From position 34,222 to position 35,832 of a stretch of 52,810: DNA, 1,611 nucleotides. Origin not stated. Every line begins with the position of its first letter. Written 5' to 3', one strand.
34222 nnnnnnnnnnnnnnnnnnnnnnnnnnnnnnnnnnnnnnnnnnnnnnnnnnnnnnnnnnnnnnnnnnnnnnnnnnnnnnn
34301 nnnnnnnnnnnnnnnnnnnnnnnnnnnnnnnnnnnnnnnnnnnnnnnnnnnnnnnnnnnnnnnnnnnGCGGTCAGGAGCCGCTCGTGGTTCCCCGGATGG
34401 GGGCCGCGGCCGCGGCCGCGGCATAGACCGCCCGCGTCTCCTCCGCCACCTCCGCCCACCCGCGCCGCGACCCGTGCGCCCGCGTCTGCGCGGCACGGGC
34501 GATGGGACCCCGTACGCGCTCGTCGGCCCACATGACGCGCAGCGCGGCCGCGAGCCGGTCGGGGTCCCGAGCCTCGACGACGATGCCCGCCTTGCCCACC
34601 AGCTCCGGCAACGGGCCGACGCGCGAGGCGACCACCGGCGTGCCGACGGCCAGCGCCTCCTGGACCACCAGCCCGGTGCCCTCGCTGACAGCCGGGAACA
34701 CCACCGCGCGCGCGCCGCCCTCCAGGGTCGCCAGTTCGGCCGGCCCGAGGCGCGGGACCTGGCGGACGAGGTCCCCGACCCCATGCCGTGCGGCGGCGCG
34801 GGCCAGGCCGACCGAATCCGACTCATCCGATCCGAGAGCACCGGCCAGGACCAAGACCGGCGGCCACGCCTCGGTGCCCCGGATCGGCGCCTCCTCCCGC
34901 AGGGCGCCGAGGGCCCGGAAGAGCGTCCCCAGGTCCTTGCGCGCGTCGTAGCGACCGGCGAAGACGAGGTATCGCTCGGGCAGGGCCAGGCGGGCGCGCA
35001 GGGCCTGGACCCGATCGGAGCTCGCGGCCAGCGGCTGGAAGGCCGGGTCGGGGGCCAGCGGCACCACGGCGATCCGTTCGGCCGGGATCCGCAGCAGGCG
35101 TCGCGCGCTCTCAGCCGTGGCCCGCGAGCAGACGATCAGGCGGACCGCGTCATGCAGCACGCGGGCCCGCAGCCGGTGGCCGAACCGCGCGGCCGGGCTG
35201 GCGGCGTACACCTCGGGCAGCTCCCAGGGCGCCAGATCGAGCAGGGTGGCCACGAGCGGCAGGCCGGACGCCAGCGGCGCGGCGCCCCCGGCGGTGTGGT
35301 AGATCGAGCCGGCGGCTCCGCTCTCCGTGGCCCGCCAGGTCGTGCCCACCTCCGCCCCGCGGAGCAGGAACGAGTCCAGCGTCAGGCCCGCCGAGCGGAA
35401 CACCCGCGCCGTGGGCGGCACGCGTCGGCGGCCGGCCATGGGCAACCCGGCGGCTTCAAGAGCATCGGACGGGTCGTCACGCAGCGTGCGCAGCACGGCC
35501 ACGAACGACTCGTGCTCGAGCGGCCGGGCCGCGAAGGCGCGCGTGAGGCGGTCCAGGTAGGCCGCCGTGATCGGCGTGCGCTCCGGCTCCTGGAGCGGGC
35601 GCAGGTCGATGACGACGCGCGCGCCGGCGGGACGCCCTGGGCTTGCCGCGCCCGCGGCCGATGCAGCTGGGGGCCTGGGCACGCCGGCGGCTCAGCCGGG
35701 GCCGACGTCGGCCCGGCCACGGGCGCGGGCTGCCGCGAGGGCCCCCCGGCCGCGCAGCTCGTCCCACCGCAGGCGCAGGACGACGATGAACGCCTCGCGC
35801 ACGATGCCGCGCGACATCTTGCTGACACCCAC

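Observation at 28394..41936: Sugar-nucleotide, glycosyltransferase and CWB2 surface-protein genes co-located: candidate wall-polymer plus anchored-cargo locus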

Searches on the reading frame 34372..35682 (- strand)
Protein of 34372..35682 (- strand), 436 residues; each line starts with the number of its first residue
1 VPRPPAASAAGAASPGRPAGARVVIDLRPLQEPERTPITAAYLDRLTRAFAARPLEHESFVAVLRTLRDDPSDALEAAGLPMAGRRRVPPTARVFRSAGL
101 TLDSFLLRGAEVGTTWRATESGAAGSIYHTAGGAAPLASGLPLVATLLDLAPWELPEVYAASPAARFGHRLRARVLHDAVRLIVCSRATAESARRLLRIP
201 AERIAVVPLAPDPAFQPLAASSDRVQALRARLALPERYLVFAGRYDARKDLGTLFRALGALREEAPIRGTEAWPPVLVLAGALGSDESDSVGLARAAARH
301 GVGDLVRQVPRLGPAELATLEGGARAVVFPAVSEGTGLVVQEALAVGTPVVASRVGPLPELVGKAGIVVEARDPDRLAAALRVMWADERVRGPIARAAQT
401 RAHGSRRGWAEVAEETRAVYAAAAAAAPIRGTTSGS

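Call 6: search_protein_families(library=pfam, proteins=[window:34372-35682:-], max_evalue=0.01)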
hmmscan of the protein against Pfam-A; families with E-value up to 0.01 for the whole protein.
window:34372-35682:- (436 aa): 5 families
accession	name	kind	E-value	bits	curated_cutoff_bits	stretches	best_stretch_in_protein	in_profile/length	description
PF13692.12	Glyco_trans_1_4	-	6.8e-20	72.2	27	1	237-386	2-141/142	Glycosyl transferases group 1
PF00534.26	Glycos_transf_1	-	1.2e-19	70.9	26.4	1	235-398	14-169/172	Glycosyl transferases group 1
PF13439.12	Glyco_transf_4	-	2.9e-08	34.3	28.5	1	123-212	78-167/170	Glycosyltransferase Family 4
PF20706.3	GT4-conflict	-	2.2e-07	30.6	26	1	168-414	136-383/385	Family 4 Glycosyltransferase in conflict systems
PF13524.12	Glyco_trans_1_2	-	0.00024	21.5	25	1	336-413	63-139/144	Glycosyl transferase-like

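Call 10: search_protein_families(library=ncbifam, proteins=[window:34372-35682:-], max_evalue=0.00001)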
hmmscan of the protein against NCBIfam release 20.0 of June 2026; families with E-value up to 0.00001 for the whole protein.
window:34372-35682:- (436 aa): 11 families
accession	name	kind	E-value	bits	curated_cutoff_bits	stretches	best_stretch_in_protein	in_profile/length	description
TIGR03449.1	mycothiol_MshA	equivalog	1.6e-25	89.9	462.5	1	173-424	159-404/406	D-inositol-3-phosphate glycosyltransferase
TIGR04047.1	MSMEG_0565_glyc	hypoth_equivalog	1.4e-16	60.6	259.85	1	171-421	131-372/373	MSMEG_0565 family glycosyltransferase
NF053787.1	GlcN_PG_synth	equivalog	2.4e-16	59.5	480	1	314-421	252-357/361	N-acetylglucosaminyl phosphatidylglycerol synthase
TIGR02149.1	glgA_Coryne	subfamily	3.9e-15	55.9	302.4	1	176-421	142-388/391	glycogen synthase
TIGR03088.1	stp2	hypoth_equivalog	1.1e-14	54.3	409.05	1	185-421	143-371/374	TIGR03088 family PEP-CTERM/XrtA system glycosyltransferase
NF041876.1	EPS_EpsE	equivalog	3e-10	39.9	400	1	322-402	294-376/389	exopolysaccharide biosynthesis GT4 family glycosyltransferase EpsE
TIGR04063.1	stp3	hypoth_equivalog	4.6e-10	38.9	442.05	1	168-423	147-395/397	TIGR04063 family PEP-CTERM/XrtA system glycosyltransferase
NF041010.1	glycosy_Agl16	equivalog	1.9e-08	33.6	575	1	291-422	221-350/352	glycosylation protein Agl16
NF047684.1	TeichurnBiosyTuaC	equivalog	6.9e-08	31.8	550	1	327-389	293-356/391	teichuronic acid biosynthesis protein TuaC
TIGR03999.1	thiol_BshA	equivalog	9.7e-07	28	273.7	1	324-403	273-354/375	N-acetyl-alpha-D-glucosaminyl L-malate synthase BshA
NF038011.1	PelF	equivalog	4.3e-06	26.1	100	1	228-390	298-460/489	GT4 family glycosyltransferase PelF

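Call 17: find_homologous_proteins(query=window:34372-35682:-, max_evalue=1e-20)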
Query window:34372-35682:- (436 aa): 1480 proteins with E <= 1e-20 among 8000 candidates; the best 120 are listed.
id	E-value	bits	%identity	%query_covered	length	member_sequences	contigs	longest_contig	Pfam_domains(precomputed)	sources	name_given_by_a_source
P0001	1.8e-245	833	93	100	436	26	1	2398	PF00534.27,PF13439.13,PF20706.4,PF13692.13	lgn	-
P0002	7.9e-224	761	88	97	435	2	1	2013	PF00534.27,PF13579.13,PF13439.13,PF20706.4,PF13692.13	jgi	jgi:glycosyltransferase involved in cell wall biosynthesis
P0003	3.1e-206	704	83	94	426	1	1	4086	PF00534.27,PF13439.13,PF20706.4,PF13692.13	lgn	-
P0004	1.1e-195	669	81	93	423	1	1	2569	PF00534.27,PF13439.13,PF20706.4,PF13692.13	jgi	-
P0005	1.6e-188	645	79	92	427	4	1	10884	PF00534.27,PF13439.13,PF20706.4,PF13692.13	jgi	jgi:glycosyltransferase involved in cell wall biosynthesis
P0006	5.7e-188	643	78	94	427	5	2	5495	PF00534.27,PF13439.13,PF20706.4,PF13692.13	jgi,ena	-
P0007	2.1e-186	638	78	93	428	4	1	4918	PF00534.27,PF13439.13,PF20706.4,PF13692.13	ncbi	ncbi:MAG: glycosyltransferase family 4 protein [Candidatus Limnocylindrales bacterium]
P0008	5.1e-171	588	72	93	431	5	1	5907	PF00534.27,PF13579.13,PF13439.13,PF20706.4,PF13692.13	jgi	jgi:glycosyltransferase involved in cell wall biosynthesis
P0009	9.8e-171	587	72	91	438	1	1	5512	PF00534.27,PF13524.13,PF13439.13,PF20706.4,PF13692.13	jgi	jgi:glycosyltransferase involved in cell wall biosynthesis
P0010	4.9e-170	584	72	98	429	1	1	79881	PF00534.27,PF13579.13,PF13439.13,PF20706.4,PF13692.13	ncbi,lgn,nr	ncbi:MAG TPA: glycosyltransferase family 1 protein [Candidatus Limnocylindrales bacterium]|nr:glycos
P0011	3.1e-167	575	70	94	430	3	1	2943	PF00534.27,PF13439.13,PF20706.4,PF13692.13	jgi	jgi:glycosyltransferase involved in cell wall biosynthesis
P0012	1.4e-165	570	69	97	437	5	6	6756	PF00534.27,PF13439.13,PF13692.13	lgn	-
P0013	6.1e-164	564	68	95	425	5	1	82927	PF00534.27,PF13579.13,PF13439.13,PF20706.4,PF13692.13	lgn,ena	-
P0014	1.0e-163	563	70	92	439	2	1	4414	PF00534.27,PF13439.13,PF13692.13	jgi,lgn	-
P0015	3.6e-163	562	70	93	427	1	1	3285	PF00534.27,PF13439.13,PF20706.4,PF13692.13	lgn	-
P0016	8.5e-163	560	69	92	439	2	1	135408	PF00534.27,PF13439.13,PF13692.13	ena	-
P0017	1.2e-162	560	69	92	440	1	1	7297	PF00534.27,PF13439.13,PF13692.13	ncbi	-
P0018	1.5e-162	560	68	95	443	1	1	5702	PF00534.27,PF13439.13,PF20706.4,PF13692.13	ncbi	ncbi:MAG: glycosyltransferase [Candidatus Limnocylindrales bacterium]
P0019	2.1e-162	559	69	92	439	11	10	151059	PF00534.27,PF13439.13,PF13692.13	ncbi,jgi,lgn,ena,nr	ncbi:MAG: group 1 glycosyl transferase [Chloroflexi bacterium CSP1-4]|nr:MAG: group 1 glycosyl trans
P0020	3.6e-162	558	69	94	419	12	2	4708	PF00534.27,PF13579.13,PF13439.13,PF20706.4,PF13692.13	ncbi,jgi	ncbi:MAG TPA: glycosyltransferase [Candidatus Limnocylindrales bacterium]|jgi:glycosyltransferase in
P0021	1.3e-161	557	70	95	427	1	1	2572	PF00534.27,PF13439.13,PF13692.13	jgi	jgi:glycosyltransferase involved in cell wall biosynthesis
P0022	1.4e-161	556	69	92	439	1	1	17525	PF00534.27,PF13439.13,PF13692.13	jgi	jgi:glycosyltransferase involved in cell wall biosynthesis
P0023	2.9e-161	555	69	92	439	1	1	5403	PF00534.27,PF13439.13,PF13692.13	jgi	jgi:glycosyltransferase involved in cell wall biosynthesis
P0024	4.3e-161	555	69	93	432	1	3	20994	PF00534.27,PF13439.13,PF20706.4,PF13692.13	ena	-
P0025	4.3e-161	555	69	92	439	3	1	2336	PF00534.27,PF13439.13,PF13692.13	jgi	jgi:glycosyltransferase involved in cell wall biosynthesis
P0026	8.1e-161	554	68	92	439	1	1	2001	PF00534.27,PF13439.13,PF13692.13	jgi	jgi:glycosyltransferase involved in cell wall biosynthesis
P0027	8.1e-161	554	69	92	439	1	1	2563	PF00534.27,PF13439.13,PF13692.13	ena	-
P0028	9.8e-161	554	68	92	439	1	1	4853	PF00534.27,PF13439.13,PF13692.13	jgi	jgi:glycosyltransferase involved in cell wall biosynthesis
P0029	1.4e-159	550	67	93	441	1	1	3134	PF00534.27,PF13439.13,PF20706.4,PF13692.13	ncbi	ncbi:MAG: glycosyltransferase, partial [Gaiellales bacterium]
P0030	1.9e-159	549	69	92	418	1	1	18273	PF00534.27,PF13439.13,PF20706.4,PF13692.13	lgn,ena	-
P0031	5.9e-159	548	69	95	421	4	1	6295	PF00534.27,PF13439.13,PF20706.4,PF13692.13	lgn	-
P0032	1.5e-158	546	68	96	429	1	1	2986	PF00534.27,PF13439.13,PF20706.4,PF13692.13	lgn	-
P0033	3.5e-157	542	67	92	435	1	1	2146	PF00534.27,PF13439.13,PF13692.13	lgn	-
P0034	3.9e-157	542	69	93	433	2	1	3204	PF00534.27,PF13439.13,PF20706.4,PF13692.13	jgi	jgi:glycosyltransferase involved in cell wall biosynthesis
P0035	1.6e-156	540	69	94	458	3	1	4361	PF00534.27,PF13439.13,PF13692.13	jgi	-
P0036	4.0e-156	539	66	94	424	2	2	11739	PF00534.27,PF13439.13,PF20706.4,PF13692.13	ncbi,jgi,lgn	ncbi:MAG TPA: glycosyltransferase [Candidatus Limnocylindrales bacterium]|jgi:glycosyltransferase in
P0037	1.9e-155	536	67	93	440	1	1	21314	PF00534.27,PF13439.13,PF20706.4,PF13692.13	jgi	jgi:glycosyltransferase involved in cell wall biosynthesis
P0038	3.5e-155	535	65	94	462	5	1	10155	PF00534.27,PF13439.13,PF20706.4,PF13692.13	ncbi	-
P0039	8.1e-155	534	67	91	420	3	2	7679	PF00534.27,PF13579.13,PF13439.13,PF20706.4,PF13692.13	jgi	jgi:glycosyltransferase involved in cell wall biosynthesis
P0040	1.6e-154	533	66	94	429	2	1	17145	PF00534.27,PF13439.13,PF20706.4,PF13692.13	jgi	jgi:glycosyltransferase involved in cell wall biosynthesis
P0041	1.2e-153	530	61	93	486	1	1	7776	PF00534.27,PF13439.13,PF13692.13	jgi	jgi:glycosyltransferase involved in cell wall biosynthesis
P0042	1.1e-152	527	63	94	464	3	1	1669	PF00534.27,PF13439.13,PF20706.4,PF13692.13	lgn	-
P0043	1.8e-152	526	68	93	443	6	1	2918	PF00534.27,PF13439.13,PF20706.4,PF13692.13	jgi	jgi:glycosyltransferase involved in cell wall biosynthesis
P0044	2.1e-152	526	67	95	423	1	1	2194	PF00534.27,PF13439.13,PF20706.4,PF13692.13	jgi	jgi:glycosyltransferase involved in cell wall biosynthesis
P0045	6.7e-152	525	66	94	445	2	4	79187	PF00534.27,PF13439.13,PF13692.13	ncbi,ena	-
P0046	1.0e-151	524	67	93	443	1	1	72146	PF00534.27,PF13439.13,PF13692.13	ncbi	ncbi:MAG: glycosyltransferase [Candidatus Limnocylindrales bacterium]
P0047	1.0e-151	524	66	94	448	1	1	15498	PF00534.27,PF13439.13,PF13692.13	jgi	jgi:glycosyltransferase involved in cell wall biosynthesis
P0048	1.1e-151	524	66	94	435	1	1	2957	PF00534.27,PF13439.13,PF13692.13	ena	-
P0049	1.8e-151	523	67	95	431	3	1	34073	PF00534.27,PF13439.13,PF20706.4,PF13692.13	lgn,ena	-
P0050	2.0e-151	523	63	94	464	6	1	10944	PF00534.27,PF13579.13,PF13439.13,PF20706.4,PF13692.13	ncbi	-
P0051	2.0e-151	523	67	93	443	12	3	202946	PF00534.27,PF13439.13,PF20706.4,PF13692.13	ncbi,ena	-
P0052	6.0e-151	521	66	94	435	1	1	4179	PF00534.27,PF13439.13,PF13692.13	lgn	-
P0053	7.2e-151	521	63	96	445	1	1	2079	PF00534.27,PF13579.13,PF13439.13,PF13692.13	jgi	jgi:glycosyltransferase involved in cell wall biosynthesis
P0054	1.2e-150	521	67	93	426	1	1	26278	PF00534.27,PF13524.13,PF13439.13,PF20706.4,PF13692.13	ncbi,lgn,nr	ncbi:MAG TPA: glycosyltransferase family 1 protein [Candidatus Limnocylindrales bacterium]|nr:glycos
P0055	1.7e-150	520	64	94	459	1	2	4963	PF00534.27,PF13439.13,PF13692.13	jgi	jgi:glycosyltransferase involved in cell wall biosynthesis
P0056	1.8e-150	520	66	92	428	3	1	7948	PF00534.27,PF13439.13,PF20706.4,PF13692.13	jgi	jgi:glycosyltransferase involved in cell wall biosynthesis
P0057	9.8e-150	517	64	92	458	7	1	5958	PF00534.27,PF13439.13,PF13692.13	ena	-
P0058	2.0e-149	516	67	93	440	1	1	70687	PF00534.27,PF13439.13,PF20706.4,PF13692.13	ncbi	-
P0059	2.8e-149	516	65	93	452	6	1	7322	PF00534.27,PF13439.13,PF13692.13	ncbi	-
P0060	1.9e-148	513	66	93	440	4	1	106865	PF00534.27,PF13439.13,PF20706.4,PF13692.13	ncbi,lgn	-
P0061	2.0e-148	513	66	93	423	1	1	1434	PF00534.27,PF13579.13,PF13439.13,PF13692.13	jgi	jgi:glycosyltransferase involved in cell wall biosynthesis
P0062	3.0e-148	513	61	94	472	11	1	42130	PF00534.27,PF13579.13,PF13439.13,PF13692.13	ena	-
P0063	4.3e-148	512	64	92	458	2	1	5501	PF00534.27,PF13439.13,PF13692.13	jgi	jgi:glycosyltransferase involved in cell wall biosynthesis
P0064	5.4e-148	512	66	95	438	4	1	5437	PF00534.27,PF13439.13,PF20706.4,PF13692.13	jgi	-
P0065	1.2e-147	511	65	93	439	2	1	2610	PF00534.27,PF13439.13,PF20706.4,PF13692.13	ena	-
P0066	1.7e-147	510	65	93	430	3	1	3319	PF00534.27,PF13439.13,PF20706.4,PF13692.13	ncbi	-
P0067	2.1e-147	510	64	95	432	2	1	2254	PF00534.27,PF13692.13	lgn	-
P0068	4.4e-147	509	64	97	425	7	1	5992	PF00534.27,PF20706.4,PF13692.13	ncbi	-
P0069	5.8e-147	508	66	93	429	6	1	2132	PF00534.27,PF13692.13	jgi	jgi:glycosyltransferase involved in cell wall biosynthesis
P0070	2.2e-146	506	65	93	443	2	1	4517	PF00534.27,PF13439.13,PF13692.13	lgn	-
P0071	4.2e-145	502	63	95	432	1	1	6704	PF00534.27,PF13692.13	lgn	-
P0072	8.4e-145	501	64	93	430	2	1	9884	PF00534.27,PF13692.13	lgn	-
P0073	1.6e-144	500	64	94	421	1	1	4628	PF00534.27,PF13439.13,PF20706.4,PF13692.13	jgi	jgi:glycosyltransferase involved in cell wall biosynthesis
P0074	1.8e-144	500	64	93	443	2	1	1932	PF00534.27,PF13439.13,PF13692.13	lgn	-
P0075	2.2e-144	500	63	94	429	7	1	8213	PF00534.27,PF13692.13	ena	-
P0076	2.3e-144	500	62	95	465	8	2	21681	PF00534.27,PF13579.13,PF13439.13,PF20706.4,PF13692.13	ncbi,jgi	ncbi:MAG: glycosyltransferase [Candidatus Limnocylindrales bacterium]|jgi:glycosyltransferase involv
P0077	8.9e-144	498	97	57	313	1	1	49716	PF00534.27,PF13439.13,PF20706.4,PF13692.13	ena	-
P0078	4.4e-143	496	63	94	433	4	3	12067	PF00534.27,PF13579.13,PF13439.13,PF20706.4,PF13692.13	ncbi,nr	ncbi:MAG: glycosyltransferase [Chloroflexota bacterium]|nr:glycosyltransferase [Chloroflexota bacter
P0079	5.1e-143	495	64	92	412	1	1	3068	PF00534.27,PF13439.13,PF20706.4,PF13692.13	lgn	-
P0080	1.4e-142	494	63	94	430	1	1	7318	PF00534.27,PF13692.13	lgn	-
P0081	1.6e-142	494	64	93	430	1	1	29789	PF00534.27,PF13692.13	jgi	jgi:glycosyltransferase involved in cell wall biosynthesis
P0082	4.1e-142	492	62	95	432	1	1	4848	PF00534.27,PF13439.13,PF13692.13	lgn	-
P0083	5.1e-142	492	63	93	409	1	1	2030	PF00534.27,PF13439.13,PF13692.13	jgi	jgi:glycosyltransferase involved in cell wall biosynthesis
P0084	5.1e-142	492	64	93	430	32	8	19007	PF00534.27,PF13692.13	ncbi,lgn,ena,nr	ncbi:MAG: glycosyltransferase [Candidatus Limnocylindrales bacterium]|nr:glycosyltransferase [Chloro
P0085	5.9e-142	492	64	93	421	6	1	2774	PF00534.27,PF13439.13,PF13692.13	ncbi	-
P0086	5.8e-141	489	64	92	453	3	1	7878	PF00534.27,PF13439.13,PF13692.13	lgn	-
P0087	1.6e-140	487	63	91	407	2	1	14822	PF00534.27,PF13439.13,PF13692.13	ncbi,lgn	ncbi:hypothetical protein BH24CHL8_BH24CHL8_06790 [soil metagenome]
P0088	1.9e-140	487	63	96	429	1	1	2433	PF00534.27,PF13439.13,PF20706.4,PF13692.13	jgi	jgi:glycosyltransferase involved in cell wall biosynthesis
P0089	4.2e-140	486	60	93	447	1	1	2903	PF00534.27,PF13692.13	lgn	-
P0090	5.3e-140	485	62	94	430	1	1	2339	PF00534.27,PF13579.13,PF13439.13,PF20706.4,PF13692.13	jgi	jgi:glycosyltransferase involved in cell wall biosynthesis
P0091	6.5e-140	485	61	94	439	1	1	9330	PF00534.27,PF13439.13,PF13692.13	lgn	-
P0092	6.9e-140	485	63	93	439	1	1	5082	PF00534.27,PF13692.13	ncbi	-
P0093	7.0e-140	485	62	91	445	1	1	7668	PF00534.27,PF13439.13,PF13692.13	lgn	-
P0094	1.5e-139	484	62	93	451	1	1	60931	PF00534.27,PF13439.13,PF13692.13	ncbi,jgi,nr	ncbi:MAG: hypothetical protein QOH61_2141 [Chloroflexota bacterium]|jgi:glycosyltransferase involved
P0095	2.1e-139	483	62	91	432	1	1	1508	PF00534.27,PF13579.13,PF13439.13,PF13692.13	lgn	-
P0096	2.9e-139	483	61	91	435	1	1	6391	PF00534.27,PF13579.13,PF13439.13,PF20706.4,PF13692.13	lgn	-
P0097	6.5e-139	482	64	93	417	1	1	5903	PF00534.27,PF13439.13,PF20706.4,PF13692.13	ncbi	ncbi:MAG: glycosyltransferase [Candidatus Limnocylindrales bacterium]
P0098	1.1e-138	481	62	92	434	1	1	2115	PF00534.27,PF13439.13,PF20706.4,PF13692.13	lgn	-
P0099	1.4e-138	481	61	94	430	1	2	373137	PF00534.27,PF13439.13,PF13692.13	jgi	jgi:glycosyltransferase involved in cell wall biosynthesis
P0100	1.4e-138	481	62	94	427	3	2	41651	PF00534.27,PF13579.13,PF13439.13,PF13692.13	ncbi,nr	ncbi:MAG: glycosyltransferase [Chloroflexi bacterium]|nr:glycosyltransferase [Chloroflexota bacteriu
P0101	1.7e-138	480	61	94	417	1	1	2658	PF00534.27,PF13579.13,PF13439.13,PF20706.4,PF13692.13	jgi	jgi:glycosyltransferase involved in cell wall biosynthesis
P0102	2.3e-138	480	62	91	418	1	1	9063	PF00534.27,PF13579.13,PF13439.13,PF13692.13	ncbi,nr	ncbi:MAG: glycosyltransferase family 4 protein [Chloroflexi bacterium]|nr:glycosyltransferase family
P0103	2.8e-138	480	62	94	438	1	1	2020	PF00534.27,PF13439.13,PF13692.13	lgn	-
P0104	4.0e-138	479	71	78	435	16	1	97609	PF00534.27,PF13439.13,PF20706.4,PF13692.13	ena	-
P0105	4.9e-138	479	60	92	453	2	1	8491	PF00534.27,PF13439.13,PF13692.13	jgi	-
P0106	6.0e-138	479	62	91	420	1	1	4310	PF00534.27,PF13439.13,PF13692.13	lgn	-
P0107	1.0e-137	478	62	95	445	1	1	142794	PF00534.27,PF13439.13,PF20706.4,PF13692.13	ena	-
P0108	1.4e-137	477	61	93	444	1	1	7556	PF00534.27,PF13579.13,PF13439.13,PF20706.4,PF13692.13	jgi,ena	-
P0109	1.9e-137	477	62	94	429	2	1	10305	PF00534.27,PF13579.13,PF13439.13,PF20706.4,PF13692.13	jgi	jgi:glycosyltransferase involved in cell wall biosynthesis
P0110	2.8e-137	476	62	91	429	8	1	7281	PF00534.27,PF13579.13,PF13439.13,PF20706.4,PF13692.13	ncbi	-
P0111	3.7e-137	476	63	92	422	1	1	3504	PF00534.27,PF13579.13,PF13439.13,PF20706.4,PF13692.13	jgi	-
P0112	7.5e-137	475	62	91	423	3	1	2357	PF00534.27,PF13692.13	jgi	-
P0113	8.9e-137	475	60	92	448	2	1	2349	PF00534.27,PF13579.13,PF13439.13,PF13692.13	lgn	-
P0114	9.6e-137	475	64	92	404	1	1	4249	PF00534.27,PF13579.13,PF13439.13,PF20706.4,PF13692.13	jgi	jgi:glycosyltransferase involved in cell wall biosynthesis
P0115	2.1e-136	474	63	93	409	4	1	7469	PF00534.27,PF13439.13,PF20706.4,PF13692.13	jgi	jgi:glycosyltransferase involved in cell wall biosynthesis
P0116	2.2e-136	474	62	91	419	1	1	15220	PF00534.27,PF13692.13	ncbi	-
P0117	3.8e-136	473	61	93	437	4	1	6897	PF00534.27,PF13439.13,PF13692.13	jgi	jgi:glycosyltransferase involved in cell wall biosynthesis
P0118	7.0e-136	472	60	93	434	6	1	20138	PF00534.27,PF13439.13,PF20706.4,PF13692.13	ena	-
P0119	8.6e-136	472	61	94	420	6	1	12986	PF00534.27,PF13439.13,PF20706.4,PF13692.13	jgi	jgi:glycosyltransferase involved in cell wall biosynthesis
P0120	1.7e-135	471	61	93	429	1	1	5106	PF00534.27,PF13439.13,PF13692.13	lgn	-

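Call 18: find_encoding_contigs(protein=P0019, flank=10000, max_places=2)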
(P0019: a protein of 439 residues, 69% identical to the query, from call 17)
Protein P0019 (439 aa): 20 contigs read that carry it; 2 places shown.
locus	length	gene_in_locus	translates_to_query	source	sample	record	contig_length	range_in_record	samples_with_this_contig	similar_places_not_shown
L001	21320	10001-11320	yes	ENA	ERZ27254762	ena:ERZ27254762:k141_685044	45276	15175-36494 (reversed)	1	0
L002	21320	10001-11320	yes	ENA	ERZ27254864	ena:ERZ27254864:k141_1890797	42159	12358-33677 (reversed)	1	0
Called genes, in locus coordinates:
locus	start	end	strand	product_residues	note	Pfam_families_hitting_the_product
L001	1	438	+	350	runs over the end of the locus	PF06723:MreB_Mbl, PF00022:Actin (faint), PF11104:PilM_2 (faint), PF00012:HSP70, PF14450:FtsA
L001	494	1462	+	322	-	PF04085:MreC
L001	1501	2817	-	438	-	PF03721:UDPG_MGDP_dh_N, PF00984:UDPG_MGDP_dh, PF03720:UDPG_MGDP_dh_C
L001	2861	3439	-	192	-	PF01476:LysM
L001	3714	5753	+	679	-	PF13860:FlgD_ig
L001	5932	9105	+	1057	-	PF00704:Glyco_hydro_18, PF13585:CHU_C (faint), PF13860:FlgD_ig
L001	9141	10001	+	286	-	-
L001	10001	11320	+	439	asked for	PF13439:Glyco_transf_4 (weak), PF00534:Glycos_transf_1, PF13692:Glyco_trans_1_4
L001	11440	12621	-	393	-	-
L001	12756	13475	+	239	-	-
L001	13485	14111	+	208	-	PF25084:LbH_EIF2B, PF25087:GMPPB_C (faint), PF00132:Hexapep, PF14602:Hexapep_2 (weak), PF00132:Hexapep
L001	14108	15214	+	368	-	PF01041:DegT_DnrJ_EryC1, PF00155:Aminotran_1_2 (faint), PF01212:Beta_elim_lyase (weak)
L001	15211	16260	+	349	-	PF01408:GFO_IDH_MocA, PF22725:GFO_IDH_MocA_C3, PF02894:GFO_IDH_MocA_C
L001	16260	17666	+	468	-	PF03446:NAD_binding_2 (weak), PF03721:UDPG_MGDP_dh_N, PF00984:UDPG_MGDP_dh, PF03720:UDPG_MGDP_dh_C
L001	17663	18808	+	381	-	PF02350:Epimerase_2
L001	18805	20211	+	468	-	PF13579:Glyco_trans_4_4, PF13439:Glyco_transf_4, PF00534:Glycos_transf_1, PF13692:Glyco_trans_1_4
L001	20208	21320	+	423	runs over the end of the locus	PF13439:Glyco_transf_4 (weak), PF00534:Glycos_transf_1, PF13692:Glyco_trans_1_4, PF13524:Glyco_trans_1_2 (weak)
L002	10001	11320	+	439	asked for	PF13439:Glyco_transf_4 (weak), PF00534:Glycos_transf_1, PF13692:Glyco_trans_1_4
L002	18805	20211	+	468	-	PF13579:Glyco_trans_4_4, PF13439:Glyco_transf_4, PF00534:Glycos_transf_1, PF13692:Glyco_trans_1_4, PF13524:Glyco_trans_1_2 (faint)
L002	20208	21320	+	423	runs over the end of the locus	PF00534:Glycos_transf_1, PF13692:Glyco_trans_1_4, PF13524:Glyco_trans_1_2 (weak)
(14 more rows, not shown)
